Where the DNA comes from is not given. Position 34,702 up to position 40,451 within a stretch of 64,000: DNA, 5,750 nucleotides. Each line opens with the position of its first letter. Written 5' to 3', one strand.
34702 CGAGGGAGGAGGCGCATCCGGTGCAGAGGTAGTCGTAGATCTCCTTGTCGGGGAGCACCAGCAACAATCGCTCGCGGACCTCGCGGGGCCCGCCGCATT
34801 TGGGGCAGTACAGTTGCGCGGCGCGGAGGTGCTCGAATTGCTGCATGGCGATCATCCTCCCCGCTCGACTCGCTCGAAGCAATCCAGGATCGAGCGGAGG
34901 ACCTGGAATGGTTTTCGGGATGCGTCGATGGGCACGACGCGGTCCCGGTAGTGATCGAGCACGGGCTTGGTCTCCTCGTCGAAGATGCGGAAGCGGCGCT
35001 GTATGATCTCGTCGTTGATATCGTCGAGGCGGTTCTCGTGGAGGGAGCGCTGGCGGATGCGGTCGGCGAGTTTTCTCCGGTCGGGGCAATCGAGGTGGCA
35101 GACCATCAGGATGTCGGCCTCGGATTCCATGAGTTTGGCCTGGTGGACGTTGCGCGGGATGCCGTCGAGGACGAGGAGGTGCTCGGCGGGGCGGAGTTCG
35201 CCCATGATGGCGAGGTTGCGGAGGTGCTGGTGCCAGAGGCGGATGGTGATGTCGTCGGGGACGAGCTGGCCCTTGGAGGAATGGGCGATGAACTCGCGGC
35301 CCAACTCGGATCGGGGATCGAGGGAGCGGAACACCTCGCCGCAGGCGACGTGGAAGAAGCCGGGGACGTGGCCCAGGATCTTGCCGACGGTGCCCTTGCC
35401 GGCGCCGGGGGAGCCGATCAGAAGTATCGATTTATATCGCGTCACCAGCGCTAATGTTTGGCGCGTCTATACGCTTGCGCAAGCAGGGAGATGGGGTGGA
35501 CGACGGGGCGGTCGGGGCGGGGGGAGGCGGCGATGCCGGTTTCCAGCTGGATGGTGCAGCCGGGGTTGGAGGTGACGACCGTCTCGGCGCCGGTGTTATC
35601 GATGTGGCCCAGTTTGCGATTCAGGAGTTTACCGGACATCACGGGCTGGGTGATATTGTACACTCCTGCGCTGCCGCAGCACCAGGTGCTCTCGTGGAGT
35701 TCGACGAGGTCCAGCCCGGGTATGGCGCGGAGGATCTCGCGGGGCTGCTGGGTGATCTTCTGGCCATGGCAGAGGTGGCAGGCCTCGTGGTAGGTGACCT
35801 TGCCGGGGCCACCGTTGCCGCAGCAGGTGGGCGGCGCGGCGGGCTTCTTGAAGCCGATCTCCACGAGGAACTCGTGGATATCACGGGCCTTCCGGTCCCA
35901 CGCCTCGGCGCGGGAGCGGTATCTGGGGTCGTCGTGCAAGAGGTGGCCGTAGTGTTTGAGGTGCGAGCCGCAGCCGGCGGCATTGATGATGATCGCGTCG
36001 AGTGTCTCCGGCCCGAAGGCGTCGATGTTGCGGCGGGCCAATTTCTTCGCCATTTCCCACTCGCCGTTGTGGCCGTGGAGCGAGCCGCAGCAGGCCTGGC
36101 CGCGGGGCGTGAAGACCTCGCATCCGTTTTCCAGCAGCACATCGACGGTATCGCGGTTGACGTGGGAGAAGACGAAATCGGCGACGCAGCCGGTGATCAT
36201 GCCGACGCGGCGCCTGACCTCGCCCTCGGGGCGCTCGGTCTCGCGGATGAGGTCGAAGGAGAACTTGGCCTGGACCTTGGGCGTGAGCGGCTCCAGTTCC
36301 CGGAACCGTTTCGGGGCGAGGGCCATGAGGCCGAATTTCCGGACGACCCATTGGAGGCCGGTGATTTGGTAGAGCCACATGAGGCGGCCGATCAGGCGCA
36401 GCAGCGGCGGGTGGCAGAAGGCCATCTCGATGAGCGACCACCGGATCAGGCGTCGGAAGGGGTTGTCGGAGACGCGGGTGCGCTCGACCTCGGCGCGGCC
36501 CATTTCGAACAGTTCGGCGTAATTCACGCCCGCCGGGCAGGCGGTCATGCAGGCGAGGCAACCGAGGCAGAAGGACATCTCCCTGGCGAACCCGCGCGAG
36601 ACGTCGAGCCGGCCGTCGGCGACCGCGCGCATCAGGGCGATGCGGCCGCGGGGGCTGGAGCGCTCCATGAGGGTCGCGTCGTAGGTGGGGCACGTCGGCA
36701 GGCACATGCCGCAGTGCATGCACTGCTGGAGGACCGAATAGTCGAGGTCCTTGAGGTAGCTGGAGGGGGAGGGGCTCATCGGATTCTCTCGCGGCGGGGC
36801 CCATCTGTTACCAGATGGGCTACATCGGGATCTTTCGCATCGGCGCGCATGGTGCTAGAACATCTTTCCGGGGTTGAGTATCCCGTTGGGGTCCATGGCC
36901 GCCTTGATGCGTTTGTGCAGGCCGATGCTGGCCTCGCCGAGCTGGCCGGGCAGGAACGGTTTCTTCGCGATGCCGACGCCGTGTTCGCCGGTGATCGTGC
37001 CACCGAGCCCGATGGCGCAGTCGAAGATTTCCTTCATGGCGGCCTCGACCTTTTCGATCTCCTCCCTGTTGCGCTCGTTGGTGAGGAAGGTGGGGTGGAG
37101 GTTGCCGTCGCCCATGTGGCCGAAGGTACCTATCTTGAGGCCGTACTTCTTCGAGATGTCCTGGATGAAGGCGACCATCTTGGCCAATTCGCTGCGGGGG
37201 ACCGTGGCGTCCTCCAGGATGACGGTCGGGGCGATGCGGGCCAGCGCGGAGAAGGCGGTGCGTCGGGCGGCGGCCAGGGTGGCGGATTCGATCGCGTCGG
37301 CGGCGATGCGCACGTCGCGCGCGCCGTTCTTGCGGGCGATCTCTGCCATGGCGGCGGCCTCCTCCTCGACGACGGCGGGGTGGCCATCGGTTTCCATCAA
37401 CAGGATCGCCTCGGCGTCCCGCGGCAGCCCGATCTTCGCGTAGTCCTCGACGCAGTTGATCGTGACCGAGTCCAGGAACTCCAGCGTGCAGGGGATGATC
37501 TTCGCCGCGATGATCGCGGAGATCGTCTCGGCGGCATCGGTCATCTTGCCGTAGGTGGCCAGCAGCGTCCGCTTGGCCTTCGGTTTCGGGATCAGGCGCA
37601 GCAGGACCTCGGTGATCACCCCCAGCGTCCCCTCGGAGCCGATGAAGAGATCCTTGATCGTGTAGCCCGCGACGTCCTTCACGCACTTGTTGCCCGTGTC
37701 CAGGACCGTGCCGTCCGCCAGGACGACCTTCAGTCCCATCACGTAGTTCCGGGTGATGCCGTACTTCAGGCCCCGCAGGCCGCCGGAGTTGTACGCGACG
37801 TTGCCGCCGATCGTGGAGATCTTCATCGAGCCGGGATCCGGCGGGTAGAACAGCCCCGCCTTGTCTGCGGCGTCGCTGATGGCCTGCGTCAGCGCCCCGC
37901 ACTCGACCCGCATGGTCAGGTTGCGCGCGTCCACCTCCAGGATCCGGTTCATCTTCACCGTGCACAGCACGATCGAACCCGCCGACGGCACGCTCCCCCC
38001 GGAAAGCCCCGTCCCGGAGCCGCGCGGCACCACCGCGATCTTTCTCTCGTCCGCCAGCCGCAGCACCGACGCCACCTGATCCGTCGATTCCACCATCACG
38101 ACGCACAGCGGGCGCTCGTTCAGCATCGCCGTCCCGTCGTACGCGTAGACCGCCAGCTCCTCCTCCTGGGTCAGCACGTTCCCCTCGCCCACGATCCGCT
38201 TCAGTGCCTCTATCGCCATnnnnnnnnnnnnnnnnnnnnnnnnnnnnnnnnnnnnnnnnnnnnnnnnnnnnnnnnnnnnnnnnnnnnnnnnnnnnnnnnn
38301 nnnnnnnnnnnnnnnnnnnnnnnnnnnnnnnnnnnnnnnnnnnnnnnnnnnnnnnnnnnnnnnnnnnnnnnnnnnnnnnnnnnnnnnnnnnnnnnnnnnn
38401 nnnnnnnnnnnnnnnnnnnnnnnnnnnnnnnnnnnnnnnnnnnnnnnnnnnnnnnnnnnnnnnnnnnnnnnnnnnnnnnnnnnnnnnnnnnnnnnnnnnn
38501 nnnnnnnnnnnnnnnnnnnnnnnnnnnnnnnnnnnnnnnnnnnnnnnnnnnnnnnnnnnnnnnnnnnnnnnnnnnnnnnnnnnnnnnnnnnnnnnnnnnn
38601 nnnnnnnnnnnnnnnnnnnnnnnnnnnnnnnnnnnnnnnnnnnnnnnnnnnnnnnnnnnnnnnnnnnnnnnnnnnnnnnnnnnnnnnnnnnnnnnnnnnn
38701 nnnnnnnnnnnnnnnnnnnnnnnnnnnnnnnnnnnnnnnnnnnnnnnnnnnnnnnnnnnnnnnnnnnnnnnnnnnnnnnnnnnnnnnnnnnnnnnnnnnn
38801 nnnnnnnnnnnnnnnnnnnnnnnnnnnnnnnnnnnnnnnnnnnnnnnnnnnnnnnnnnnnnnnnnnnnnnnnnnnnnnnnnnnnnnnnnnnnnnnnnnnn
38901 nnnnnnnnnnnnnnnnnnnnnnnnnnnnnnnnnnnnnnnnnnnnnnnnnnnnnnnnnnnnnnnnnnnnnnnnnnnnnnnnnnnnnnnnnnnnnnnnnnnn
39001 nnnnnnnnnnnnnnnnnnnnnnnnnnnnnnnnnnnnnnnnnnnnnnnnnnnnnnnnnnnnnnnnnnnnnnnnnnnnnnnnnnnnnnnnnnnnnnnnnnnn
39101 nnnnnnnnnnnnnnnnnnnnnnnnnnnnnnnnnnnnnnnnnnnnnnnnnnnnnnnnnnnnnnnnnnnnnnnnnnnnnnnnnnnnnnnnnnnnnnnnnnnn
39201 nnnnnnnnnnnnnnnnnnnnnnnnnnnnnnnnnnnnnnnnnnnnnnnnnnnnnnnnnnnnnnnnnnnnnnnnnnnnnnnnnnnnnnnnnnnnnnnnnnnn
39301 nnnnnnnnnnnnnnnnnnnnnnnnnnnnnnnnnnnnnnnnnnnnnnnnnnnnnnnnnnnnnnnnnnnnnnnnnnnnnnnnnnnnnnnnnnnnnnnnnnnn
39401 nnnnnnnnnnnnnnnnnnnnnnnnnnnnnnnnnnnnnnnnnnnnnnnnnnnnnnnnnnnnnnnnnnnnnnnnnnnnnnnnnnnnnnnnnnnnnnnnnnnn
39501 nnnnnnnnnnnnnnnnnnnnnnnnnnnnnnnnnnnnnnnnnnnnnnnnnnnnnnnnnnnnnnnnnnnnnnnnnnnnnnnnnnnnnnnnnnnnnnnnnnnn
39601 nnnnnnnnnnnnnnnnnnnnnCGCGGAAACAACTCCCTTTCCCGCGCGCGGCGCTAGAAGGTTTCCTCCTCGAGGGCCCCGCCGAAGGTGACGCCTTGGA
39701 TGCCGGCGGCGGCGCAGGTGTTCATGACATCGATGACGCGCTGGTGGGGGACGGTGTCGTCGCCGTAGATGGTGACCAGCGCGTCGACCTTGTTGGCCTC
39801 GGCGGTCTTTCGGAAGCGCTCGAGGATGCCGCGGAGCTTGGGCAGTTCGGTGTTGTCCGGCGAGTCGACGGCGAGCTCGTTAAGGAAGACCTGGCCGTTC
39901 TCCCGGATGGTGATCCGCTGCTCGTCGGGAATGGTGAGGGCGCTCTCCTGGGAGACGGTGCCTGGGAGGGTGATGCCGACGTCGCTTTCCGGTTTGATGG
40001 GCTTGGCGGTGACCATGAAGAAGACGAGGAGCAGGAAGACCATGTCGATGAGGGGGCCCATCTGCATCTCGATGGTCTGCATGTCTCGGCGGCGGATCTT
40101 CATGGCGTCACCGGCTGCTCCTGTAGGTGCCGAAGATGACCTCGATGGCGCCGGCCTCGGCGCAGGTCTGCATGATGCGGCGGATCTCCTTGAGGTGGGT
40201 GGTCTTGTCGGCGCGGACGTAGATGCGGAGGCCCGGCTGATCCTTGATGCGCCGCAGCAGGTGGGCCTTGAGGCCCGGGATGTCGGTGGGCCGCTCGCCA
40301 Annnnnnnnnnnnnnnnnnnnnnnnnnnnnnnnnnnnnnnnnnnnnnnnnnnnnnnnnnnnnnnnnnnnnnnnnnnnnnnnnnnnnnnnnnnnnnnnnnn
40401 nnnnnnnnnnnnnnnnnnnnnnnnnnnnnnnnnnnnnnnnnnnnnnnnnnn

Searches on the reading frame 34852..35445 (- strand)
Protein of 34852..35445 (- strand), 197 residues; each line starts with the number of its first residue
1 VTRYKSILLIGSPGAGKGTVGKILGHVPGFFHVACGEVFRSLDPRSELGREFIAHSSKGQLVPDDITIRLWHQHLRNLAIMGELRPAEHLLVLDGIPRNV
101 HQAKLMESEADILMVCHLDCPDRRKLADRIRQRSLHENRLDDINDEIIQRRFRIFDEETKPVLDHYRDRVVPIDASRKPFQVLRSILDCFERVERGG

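Call 8: search_protein_families(library=pfam, proteins=[window:34852-35445:-], max_evalue=0.001)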
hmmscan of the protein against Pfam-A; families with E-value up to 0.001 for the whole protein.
window:34852-35445:- (197 aa): 3 families
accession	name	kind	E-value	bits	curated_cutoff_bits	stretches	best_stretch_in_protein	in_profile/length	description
PF00406.28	ADK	-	1.2e-24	87.6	26.8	1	9-169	1-149/151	Adenylate kinase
PF13207.12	AAA_17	-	1.3e-10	42.2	27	1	11-146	2-133/136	AAA domain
PF13238.12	AAA_18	-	3.8e-09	37.5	29.4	1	7-145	1-124/128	AAA domain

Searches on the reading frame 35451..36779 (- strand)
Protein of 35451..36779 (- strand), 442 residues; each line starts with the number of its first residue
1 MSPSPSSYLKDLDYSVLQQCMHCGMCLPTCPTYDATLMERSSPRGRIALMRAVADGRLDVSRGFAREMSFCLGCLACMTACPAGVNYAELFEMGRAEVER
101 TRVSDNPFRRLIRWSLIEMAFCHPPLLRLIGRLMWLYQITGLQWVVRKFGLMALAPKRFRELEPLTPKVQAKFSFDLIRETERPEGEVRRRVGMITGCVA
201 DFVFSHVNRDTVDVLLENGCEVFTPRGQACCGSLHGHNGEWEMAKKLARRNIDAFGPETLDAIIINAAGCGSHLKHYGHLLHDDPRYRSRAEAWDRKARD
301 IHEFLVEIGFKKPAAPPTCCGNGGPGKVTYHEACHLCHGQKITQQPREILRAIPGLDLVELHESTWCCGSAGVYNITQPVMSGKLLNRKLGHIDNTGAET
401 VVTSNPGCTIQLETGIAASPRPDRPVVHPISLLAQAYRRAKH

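Call 8: search_protein_families(library=pfam, proteins=[window:35451-36779:-], max_evalue=0.001)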
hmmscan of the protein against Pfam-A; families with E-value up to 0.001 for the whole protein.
window:35451-36779:- (442 aa): 11 families
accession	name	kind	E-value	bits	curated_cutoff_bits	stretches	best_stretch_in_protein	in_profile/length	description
PF02754.22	CCG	-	2e-33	114.8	20.6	2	328-412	1-84/85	Cysteine-rich domain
PF13183.11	Fer4_8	-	5.6e-11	43.3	27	1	17-85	2-68/68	4Fe-4S dicluster domain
PF12838.12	Fer4_7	-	2.7e-09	37.8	27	1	19-85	1-52/52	4Fe-4S dicluster domain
PF13534.11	Fer4_17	-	1.6e-08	35.4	22.2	1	19-86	1-61/61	4Fe-4S dicluster domain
PF13237.11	Fer4_10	-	1.7e-08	34.7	25.5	1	69-95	7-34/53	4Fe-4S dicluster domain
PF12837.12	Fer4_6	-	1.2e-05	25.5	25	1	67-85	5-23/24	4Fe-4S binding domain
PF13187.11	Fer4_9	-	1.6e-05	25.3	27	0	71-93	2-24/52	4Fe-4S dicluster domain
PF25160.1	LdpA_Fe-S-bd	-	0.00014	22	27.6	0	16-32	24-40/49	LdpA Fe-S cluster-binding domain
PF13484.11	Fer4_16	-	0.00018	22.7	30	0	19-83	1-65/66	4Fe-4S double cluster binding domain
PF12797.12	Fer4_2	-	0.00018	21.7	24.5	0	67-83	6-22/22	4Fe-4S binding domain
PF00037.32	Fer4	-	0.00034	20.7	21.1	0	69-84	6-21/24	4Fe-4S binding domain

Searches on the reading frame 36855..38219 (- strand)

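Call 8: search_protein_families(library=pfam, proteins=[window:36855-38219:-], max_evalue=0.001)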
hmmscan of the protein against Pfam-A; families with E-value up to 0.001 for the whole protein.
window:36855-38219:- (454 aa): 2 families
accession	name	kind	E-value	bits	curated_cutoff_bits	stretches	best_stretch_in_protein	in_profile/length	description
PF02913.24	FAD-oxidase_C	-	1.4e-74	251.4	21.2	1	212-453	1-248/248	FAD linked oxidases, C-terminal domain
PF01565.28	FAD_binding_4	-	7.3e-39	133.1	26.4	1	37-175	1-138/139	FAD binding domain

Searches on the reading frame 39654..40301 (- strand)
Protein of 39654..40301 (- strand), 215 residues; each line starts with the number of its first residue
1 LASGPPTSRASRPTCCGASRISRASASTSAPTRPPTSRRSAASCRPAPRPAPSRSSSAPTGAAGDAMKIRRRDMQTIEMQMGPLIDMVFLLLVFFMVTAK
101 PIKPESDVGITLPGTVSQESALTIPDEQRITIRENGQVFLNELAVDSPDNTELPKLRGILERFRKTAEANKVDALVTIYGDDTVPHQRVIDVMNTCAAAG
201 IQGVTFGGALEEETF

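Call 46: search_protein_families(library=pfam, proteins=[window:39654-40301:-], max_evalue=0.01)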
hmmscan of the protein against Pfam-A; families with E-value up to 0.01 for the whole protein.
window:39654-40301:- (215 aa): 1 family
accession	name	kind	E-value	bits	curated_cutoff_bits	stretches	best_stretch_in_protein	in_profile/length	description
PF02472.21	ExbD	-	2.3e-22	79.9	25.4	1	75-206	4-123/128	Biopolymer transport protein ExbD/TolR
